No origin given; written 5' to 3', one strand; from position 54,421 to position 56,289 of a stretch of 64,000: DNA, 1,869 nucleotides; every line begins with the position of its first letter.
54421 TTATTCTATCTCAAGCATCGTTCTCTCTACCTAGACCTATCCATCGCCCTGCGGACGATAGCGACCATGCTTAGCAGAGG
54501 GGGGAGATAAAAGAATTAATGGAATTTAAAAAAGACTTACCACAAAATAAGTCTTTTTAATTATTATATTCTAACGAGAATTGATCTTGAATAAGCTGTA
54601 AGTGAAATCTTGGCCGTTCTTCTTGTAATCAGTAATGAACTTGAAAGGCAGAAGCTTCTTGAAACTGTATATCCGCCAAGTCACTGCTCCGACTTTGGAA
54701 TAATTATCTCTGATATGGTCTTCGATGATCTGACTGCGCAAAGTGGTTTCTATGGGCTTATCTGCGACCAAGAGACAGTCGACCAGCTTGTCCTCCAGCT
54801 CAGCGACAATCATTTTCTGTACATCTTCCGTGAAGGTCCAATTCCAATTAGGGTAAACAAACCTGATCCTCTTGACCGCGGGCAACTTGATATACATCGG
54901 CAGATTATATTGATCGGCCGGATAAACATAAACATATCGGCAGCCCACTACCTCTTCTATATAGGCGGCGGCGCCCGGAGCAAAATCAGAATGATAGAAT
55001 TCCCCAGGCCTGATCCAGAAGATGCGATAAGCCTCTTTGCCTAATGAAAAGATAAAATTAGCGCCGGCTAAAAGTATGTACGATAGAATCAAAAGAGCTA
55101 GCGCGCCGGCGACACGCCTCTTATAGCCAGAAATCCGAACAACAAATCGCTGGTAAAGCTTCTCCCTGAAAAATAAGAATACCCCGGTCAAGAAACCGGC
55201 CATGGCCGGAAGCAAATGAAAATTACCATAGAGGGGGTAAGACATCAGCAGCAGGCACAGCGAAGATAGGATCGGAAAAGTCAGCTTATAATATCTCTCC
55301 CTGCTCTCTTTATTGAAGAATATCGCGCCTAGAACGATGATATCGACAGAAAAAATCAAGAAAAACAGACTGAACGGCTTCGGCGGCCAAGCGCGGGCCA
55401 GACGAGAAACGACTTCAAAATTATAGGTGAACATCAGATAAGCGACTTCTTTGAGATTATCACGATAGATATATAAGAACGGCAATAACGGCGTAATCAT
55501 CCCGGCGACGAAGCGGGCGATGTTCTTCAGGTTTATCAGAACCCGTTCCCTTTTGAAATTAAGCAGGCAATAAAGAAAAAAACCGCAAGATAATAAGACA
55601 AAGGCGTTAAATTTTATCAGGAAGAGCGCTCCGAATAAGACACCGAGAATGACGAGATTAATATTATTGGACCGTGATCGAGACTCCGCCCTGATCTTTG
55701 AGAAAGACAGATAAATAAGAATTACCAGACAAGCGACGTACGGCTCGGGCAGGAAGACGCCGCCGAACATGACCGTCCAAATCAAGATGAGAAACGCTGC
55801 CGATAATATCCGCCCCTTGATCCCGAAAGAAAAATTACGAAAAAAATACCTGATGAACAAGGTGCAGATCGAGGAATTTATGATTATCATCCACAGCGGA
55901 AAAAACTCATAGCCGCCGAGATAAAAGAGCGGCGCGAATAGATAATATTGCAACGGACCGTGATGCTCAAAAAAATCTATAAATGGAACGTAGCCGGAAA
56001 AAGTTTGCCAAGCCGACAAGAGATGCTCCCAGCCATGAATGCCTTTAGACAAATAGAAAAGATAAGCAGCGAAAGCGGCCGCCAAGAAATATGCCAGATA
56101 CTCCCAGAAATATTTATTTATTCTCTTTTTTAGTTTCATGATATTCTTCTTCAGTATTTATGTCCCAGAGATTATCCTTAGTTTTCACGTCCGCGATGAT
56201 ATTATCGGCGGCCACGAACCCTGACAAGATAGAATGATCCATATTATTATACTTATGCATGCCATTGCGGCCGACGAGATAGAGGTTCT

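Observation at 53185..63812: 10.6-kb Wzx-type glycan assembly locus with two methyltransferases and a furanose-type module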

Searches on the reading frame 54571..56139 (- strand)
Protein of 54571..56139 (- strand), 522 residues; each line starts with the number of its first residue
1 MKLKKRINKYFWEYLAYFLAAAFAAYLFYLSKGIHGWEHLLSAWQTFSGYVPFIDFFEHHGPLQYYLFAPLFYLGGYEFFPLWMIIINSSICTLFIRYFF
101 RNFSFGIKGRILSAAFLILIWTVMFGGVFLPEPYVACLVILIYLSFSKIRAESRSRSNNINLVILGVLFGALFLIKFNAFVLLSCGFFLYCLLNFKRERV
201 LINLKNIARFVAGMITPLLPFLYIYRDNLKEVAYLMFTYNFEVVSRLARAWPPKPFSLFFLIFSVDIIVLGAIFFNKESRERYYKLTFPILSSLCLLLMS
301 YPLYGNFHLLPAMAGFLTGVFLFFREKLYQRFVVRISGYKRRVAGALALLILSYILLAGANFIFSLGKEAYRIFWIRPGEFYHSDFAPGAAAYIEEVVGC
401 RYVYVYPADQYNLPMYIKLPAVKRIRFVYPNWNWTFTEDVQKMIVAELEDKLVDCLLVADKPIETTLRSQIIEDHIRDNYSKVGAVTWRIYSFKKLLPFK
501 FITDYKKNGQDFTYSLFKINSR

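Call 3: search_protein_families(library=pfam, proteins=[window:54571-56139:-], max_evalue=0.01)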
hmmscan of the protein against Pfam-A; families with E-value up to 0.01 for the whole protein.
window:54571-56139:- (522 aa): 0 families

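Call 4: search_protein_families(library=ncbifam, proteins=[window:54571-56139:-], max_evalue=0.01)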
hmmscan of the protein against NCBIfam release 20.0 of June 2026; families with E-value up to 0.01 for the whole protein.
window:54571-56139:- (522 aa): 0 families

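Call 11: search_solved_structures(query=window:54571-56139:-, max_evalue=10)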
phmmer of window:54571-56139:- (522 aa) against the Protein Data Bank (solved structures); distinct sequences matched with E-value up to 10: 0.

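Call 12: find_homologous_proteins(query=window:54571-56139:-, max_evalue=0.001)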
Query window:54571-56139:- (522 aa): 5 proteins with E <= 0.001 among 8000 candidates.
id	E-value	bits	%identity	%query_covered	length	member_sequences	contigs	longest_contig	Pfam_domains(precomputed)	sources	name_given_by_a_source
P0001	0.0e+0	1174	100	100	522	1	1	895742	-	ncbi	-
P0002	2.0e-291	986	83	100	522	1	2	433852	-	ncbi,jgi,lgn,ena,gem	ncbi:MAG: hypothetical protein WC719_00135 [Patescibacteria group bacterium]|jgi:hypothetical protei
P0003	2.8e-122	428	54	74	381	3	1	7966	-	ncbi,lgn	-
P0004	2.8e-116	408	45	90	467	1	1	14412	PF13231.13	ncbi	ncbi:MAG: glycosyltransferase family 39 protein [Patescibacteria group bacterium]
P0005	1.6e-86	310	36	93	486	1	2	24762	-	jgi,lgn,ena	-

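Call 16: search_protein_families(library=pfam, alignment_id=A1, max_evalue=1)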
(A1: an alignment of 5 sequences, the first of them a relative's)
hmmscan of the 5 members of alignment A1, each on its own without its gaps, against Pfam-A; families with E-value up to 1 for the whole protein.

A. member 1, P0001 (522 aa): 1 family
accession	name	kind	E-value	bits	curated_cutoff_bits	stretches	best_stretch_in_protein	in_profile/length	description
PF20176.3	DUF6541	-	0.19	10.4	29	1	84-300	191-413/646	Family of unknown function (DUF6541)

B. families by the number of members that match (of 5 scanned): 3 families
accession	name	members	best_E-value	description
PF10251.14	PEN-2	1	0.032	Presenilin enhancer-2 subunit of gamma secretase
PF03466.25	LysR_substrate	1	0.18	LysR substrate binding domain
PF20176.3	DUF6541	1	0.19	Family of unknown function (DUF6541)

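Call 17: find_encoding_contigs(protein=P0002, flank=10000, max_places=3)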
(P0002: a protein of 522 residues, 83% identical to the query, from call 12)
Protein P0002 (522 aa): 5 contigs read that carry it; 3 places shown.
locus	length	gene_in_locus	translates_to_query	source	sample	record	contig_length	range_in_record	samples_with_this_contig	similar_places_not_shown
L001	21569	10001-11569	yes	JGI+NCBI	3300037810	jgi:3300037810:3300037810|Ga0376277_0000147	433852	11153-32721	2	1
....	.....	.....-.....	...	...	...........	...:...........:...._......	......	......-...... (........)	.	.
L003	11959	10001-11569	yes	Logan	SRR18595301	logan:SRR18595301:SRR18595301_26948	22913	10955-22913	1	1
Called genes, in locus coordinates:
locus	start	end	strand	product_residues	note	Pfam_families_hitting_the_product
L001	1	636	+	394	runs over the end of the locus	PF13439:Glyco_transf_4, PF13477:Glyco_trans_4_2, PF13579:Glyco_trans_4_4, PF00534:Glycos_transf_1, PF13692:Glyco_trans_1_4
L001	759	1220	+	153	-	PF01381:HTH_3 (weak)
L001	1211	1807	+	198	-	PF02661:Fic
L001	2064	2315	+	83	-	PF12728:HTH_17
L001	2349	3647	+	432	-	PF01943:Polysacc_synt, PF13440:Polysacc_synt_3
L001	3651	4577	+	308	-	PF00535:Glycos_transf_2, PF10111:Glyco_tranf_2_2, PF13641:Glyco_tranf_2_3, PF13632:Glyco_trans_2_3 (weak)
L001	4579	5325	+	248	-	PF13489:Methyltransf_23, PF13649:Methyltransf_25 (weak), PF13847:Methyltransf_31 (weak), PF08241:Methyltransf_11 (weak), PF08242:Methyltransf_12 (weak)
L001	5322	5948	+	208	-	PF08241:Methyltransf_11, PF13649:Methyltransf_25 (weak)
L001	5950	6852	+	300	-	PF00535:Glycos_transf_2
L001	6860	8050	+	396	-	PF13439:Glyco_transf_4, PF00534:Glycos_transf_1, PF13692:Glyco_trans_1_4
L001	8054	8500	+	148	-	PF04138:GtrA_DPMS_TM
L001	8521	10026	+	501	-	PF01266:DAO (faint), PF01946:Thi4 (weak), PF13450:NAD_binding_8, PF01593:Amino_oxidase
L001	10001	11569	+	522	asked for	-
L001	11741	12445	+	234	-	PF02498:Bro-N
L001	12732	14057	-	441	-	PF02397:Bac_transf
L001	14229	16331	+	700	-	-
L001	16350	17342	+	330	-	PF13177:DNA_pol3_delta2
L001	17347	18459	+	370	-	PF14870:PSII_BNR (faint), PF15902:Sortilin-Vps10 (weak), PF25852:DUF6242_C, PF15902:Sortilin-Vps10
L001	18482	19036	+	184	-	PF01765:RRF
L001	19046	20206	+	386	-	PF02163:Peptidase_M50, PF00595:PDZ (weak), PF13180:PDZ_2, PF17820:PDZ_6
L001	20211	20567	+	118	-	PF02482:Ribosomal_S30AE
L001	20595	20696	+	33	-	-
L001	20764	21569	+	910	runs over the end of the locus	PF07517:SecA_DEAD, PF01043:SecA_PP_bind, PF21090:P-loop_SecA, PF07516:SecA_SW, PF02810:SEC-C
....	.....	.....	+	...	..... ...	-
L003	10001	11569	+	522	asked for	-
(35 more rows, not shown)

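Call 18: find_encoding_contigs(protein=P0004, flank=10000, max_places=3)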
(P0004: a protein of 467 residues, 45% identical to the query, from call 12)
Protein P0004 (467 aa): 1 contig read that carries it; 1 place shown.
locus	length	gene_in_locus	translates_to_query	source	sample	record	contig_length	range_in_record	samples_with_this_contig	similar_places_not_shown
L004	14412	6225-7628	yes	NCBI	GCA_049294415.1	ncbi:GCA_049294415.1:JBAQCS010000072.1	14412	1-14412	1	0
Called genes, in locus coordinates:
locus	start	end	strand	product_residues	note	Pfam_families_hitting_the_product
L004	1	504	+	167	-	?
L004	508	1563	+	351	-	PF00535:Glycos_transf_2, PF10111:Glyco_tranf_2_2, PF13641:Glyco_tranf_2_3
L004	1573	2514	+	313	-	-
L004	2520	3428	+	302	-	PF01501:Glyco_transf_8, PF18404:Glyco_transf_24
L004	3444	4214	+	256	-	PF00535:Glycos_transf_2, PF10111:Glyco_tranf_2_2, PF13641:Glyco_tranf_2_3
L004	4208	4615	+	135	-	PF04138:GtrA_DPMS_TM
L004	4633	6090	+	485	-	PF01593:Amino_oxidase, PF13450:NAD_binding_8, PF01593:Amino_oxidase (weak)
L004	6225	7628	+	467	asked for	PF13231:PMT_2 (weak)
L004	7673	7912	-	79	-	-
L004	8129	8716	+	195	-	PF04542:Sigma70_r2 (weak), PF08281:Sigma70_r4_2, PF04545:Sigma70_r4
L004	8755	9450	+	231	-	-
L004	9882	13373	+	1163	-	-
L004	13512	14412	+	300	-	PF04932:Wzy_C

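Call 19: find_encoding_contigs(protein=P0005, flank=10000, max_places=3)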
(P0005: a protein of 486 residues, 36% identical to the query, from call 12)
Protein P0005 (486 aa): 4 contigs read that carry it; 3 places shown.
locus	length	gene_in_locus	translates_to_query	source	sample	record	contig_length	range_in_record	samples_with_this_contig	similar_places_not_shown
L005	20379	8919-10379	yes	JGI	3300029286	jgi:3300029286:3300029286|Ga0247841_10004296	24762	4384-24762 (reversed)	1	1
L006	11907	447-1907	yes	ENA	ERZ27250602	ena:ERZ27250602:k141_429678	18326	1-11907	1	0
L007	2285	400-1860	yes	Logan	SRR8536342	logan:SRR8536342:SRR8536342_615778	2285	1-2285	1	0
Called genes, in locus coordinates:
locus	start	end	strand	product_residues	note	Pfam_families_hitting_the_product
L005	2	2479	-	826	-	?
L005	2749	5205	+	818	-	PF03030:H_PPase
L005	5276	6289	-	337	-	PF13310:Virulence_RhuM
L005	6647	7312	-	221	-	PF01936:NYN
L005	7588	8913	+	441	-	PF13727:CoA_binding_3 (weak), PF02397:Bac_transf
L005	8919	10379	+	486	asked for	-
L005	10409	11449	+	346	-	PF01370:Epimerase, PF02719:Polysacc_synt_2 (weak), PF04321:RmlD_sub_bind (weak), PF16363:GDP_Man_Dehyd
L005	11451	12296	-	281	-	PF02498:Bro-N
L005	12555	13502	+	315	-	PF01370:Epimerase, PF02719:Polysacc_synt_2 (faint), PF04321:RmlD_sub_bind, PF16363:GDP_Man_Dehyd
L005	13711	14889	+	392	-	PF00534:Glycos_transf_1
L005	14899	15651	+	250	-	PF05050:Methyltransf_21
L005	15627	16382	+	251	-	PF00535:Glycos_transf_2, PF10111:Glyco_tranf_2_2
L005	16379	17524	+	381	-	PF00534:Glycos_transf_1, PF13692:Glyco_trans_1_4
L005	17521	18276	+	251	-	PF00535:Glycos_transf_2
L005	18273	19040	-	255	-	PF00535:Glycos_transf_2, PF10111:Glyco_tranf_2_2, PF13641:Glyco_tranf_2_3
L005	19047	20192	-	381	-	PF13439:Glyco_transf_4, PF20706:GT4-conflict (weak), PF00534:Glycos_transf_1, PF13692:Glyco_trans_1_4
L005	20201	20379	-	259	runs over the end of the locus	PF13489:Methyltransf_23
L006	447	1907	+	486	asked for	-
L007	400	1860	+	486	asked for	-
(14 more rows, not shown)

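Call 23: predict_structure(alignment_id=A1)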
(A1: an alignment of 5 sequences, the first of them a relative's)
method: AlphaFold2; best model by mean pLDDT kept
length: 522 residues; sequences in the alignment: 5
mean_pLDDT: 61.3   pTM: 0.56
mean pLDDT of the five models: 61.3, 48.9, 48.1, 45.4, 44.1
residues with pLDDT >= 90: 0; 70-90: 175; 50-70: 208; < 50: 139
segments of 3 or more residues with pLDDT < 50: 31-41, 43-59, 126-129, 242-251, 330-343, 360-383, 407-436, 462-468, 491-509
pLDDT, mean of each block of 10 residues (from residue 1): 63 73 62 45 48 44 52 54 65 71 66 68 52 69 78 67 87 75 83 76 84 82 67 59 47 59 75 64 69 75 55 65 56 43 53 55 39 35 55 76 57 37 40 46 69 73 49 81 74 34 36 77 60
secondary structure, 60 per line:
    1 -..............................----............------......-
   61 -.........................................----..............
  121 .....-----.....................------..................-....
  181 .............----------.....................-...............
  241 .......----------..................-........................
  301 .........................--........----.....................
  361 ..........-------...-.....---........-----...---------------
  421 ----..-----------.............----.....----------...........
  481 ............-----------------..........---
elements in order: H2-31 H36-47 H54-59 H62-102 H107-125 H131-151 H158-175 H177-193 H204-224 H226-247 H258-275 H277-325 H328-335 H340-370 E382-386 H390-397 E403-405 H438-450 E455-459 H470-479 E480-492 E510-519

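Call 25: search_protein_representatives(alignment_id=A1)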
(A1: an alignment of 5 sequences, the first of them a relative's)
Query: 5 sequences, 510 profile positions. Proteins with E-value up to 0.001 (for the whole library): 879; up to 1e-10: 27; up to 1e-30: 12. The best 150 are listed.
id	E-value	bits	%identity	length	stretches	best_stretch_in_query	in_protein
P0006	1.1e-186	638.1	-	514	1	7-509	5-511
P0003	3.5e-183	626.6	-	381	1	130-510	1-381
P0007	2.2e-102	360.0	-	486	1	5-506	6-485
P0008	1.9e-101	356.9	-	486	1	1-506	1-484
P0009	1.6e-86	307.6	-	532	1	8-476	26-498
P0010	6.9e-81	289.1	-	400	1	74-485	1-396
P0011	9.5e-79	282.0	-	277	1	1-274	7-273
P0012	4.7e-68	246.8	-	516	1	6-470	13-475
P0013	1.1e-50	189.4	-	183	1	6-166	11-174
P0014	8.5e-38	146.9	-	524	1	8-487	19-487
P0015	2.4e-36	142.1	-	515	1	8-470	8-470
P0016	2.8e-36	141.9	-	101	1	403-506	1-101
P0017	3.0e-15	72.5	-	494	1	41-483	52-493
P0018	1.6e-14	70.2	-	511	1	11-361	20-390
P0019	2.3e-14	69.7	-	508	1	10-448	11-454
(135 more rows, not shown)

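Call 27: fold_search(model_id=the predicted structure, library=pdb)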
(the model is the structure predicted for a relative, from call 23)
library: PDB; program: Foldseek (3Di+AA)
matches with E <= 10: 130; with E <= 0.001: 1
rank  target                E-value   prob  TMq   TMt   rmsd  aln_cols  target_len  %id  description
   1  9s6s_A                2.3e-04  1.00  0.29  0.29  13.2       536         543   13  Ternary cryo-EM structure of human ALG9 with Dol25-PP-GlcNAc2Man6, Dol25-P-Man and Fab (released 2026-03-18)
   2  9i5k_A                2.6e-03  1.00  0.43  0.45   7.5       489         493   16  Structure of the Chaetomium thermophilum Pmt4 homodimer (C2 symmetry) (released 2025-12-24)
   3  6gxc_A                7.6e-03  1.00  0.44  0.35  13.2       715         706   12  Bacterial oligosaccharyltransferase PglB in complex with an inhibitory peptide and a reactive lipid-linked oligosaccha (released 2018-11-14)
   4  8b6l_I                9.6e-03  1.00  0.42  0.34  12.5       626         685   12  Subtomogram average of the human Sec61-TRAP-OSTA-translocon (released 2022-12-07)
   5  5ogl_A                4.3e-02  0.97  0.44  0.35  13.2       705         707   12  Structure of bacterial oligosaccharyltransferase PglB in complex with an acceptor peptide and an lipid-linked oligosac (released 2017-10-25)
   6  6s7o_A                6.9e-02  0.98  0.47  0.39  11.9       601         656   12  Cryo-EM structure of human oligosaccharyltransferase complex OST-A (released 2019-12-18)
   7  9i5l_A                7.2e-02  1.00  0.31  0.24   5.4       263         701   18  Structure of the Chaetomium thermophilum Pmt4 homodimer (C1 symmetry) (released 2025-12-24)
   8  5f15                  9.1e-02  0.98  0.35  0.34   7.6       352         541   12  Crystal Structure of ArnT from Cupriavidus metallidurans bound to Undecaprenyl phosphate (released 2016-02-17)
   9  3waj                  1.5e-01  0.84  0.32  0.23  12.7       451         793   13  Crystal structure of the Archaeoglobus fulgidus oligosaccharyltransferase (O29867_ARCFU) complex with Zn and sulfate (released 2013-10-30)
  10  5ezm                  1.8e-01  0.97  0.38  0.37   8.1       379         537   15  Crystal Structure of ArnT from Cupriavidus metallidurans in the apo state (released 2016-02-17)
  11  7bve_A                2.6e-01  0.89  0.30  0.17   7.1       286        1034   16  Cryo-EM structure of Mycobacterium smegmatis arabinosyltransferase EmbC2-AcpM2 in complex with ethambutol (released 2020-04-29)
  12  6p25_B                3.4e-01  0.87  0.27  0.21   8.5       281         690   15  Structure of S. cerevisiae protein O-mannosyltransferase Pmt1-Pmt2 complex bound to the sugar donor and a peptide acce (released 2019-07-10)
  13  7bvc_B                5.7e-01  0.75  0.31  0.17   7.2       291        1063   15  Cryo-EM structure of Mycobacterium smegmatis arabinosyltransferase EmbA-EmbB-AcpM2 in complex with ethambutol (released 2020-04-29)
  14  9s6r_A                6.0e-01  0.51  0.26  0.33  11.5       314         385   12  Ternary cryo-EM structure of yeast ALG3 with Dol25-PP-GlcNAc2Man5, Dol25-P-Man, and Fab (released 2026-03-18)
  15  7bvh_A                8.7e-01  0.57  0.29  0.17   7.8       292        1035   14  Crystal structure of arabinosyltransferase EmbC2-AcpM2 complex from Mycobacterium smegmatis complexed with di-arabinos (released 2020-04-29)
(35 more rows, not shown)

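Call 28: search_protein_families(library=pfam, alignment_id=A2, max_evalue=0.01)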
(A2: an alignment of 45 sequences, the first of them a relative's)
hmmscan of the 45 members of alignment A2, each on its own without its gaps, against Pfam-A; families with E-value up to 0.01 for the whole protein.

A. member 1, P0001 (522 aa): 0 families

B. families by the number of members that match (of 45 scanned): 5 families
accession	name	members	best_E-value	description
PF13231.12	PMT_2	25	7.4e-21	Dolichyl-phosphate-mannose-protein mannosyltransferase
PF02366.24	PMT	4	2.4e-10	Dolichyl-phosphate-mannose-protein mannosyltransferase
PF03901.23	Glyco_transf_22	1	0.00055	Alg9-like mannosyltransferase family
PF11992.13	TgpA_N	1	0.00078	TgpA N-terminal domain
PF10131.15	PTPS_related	1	0.0039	6-pyruvoyl-tetrahydropterin synthase related domain; membrane protein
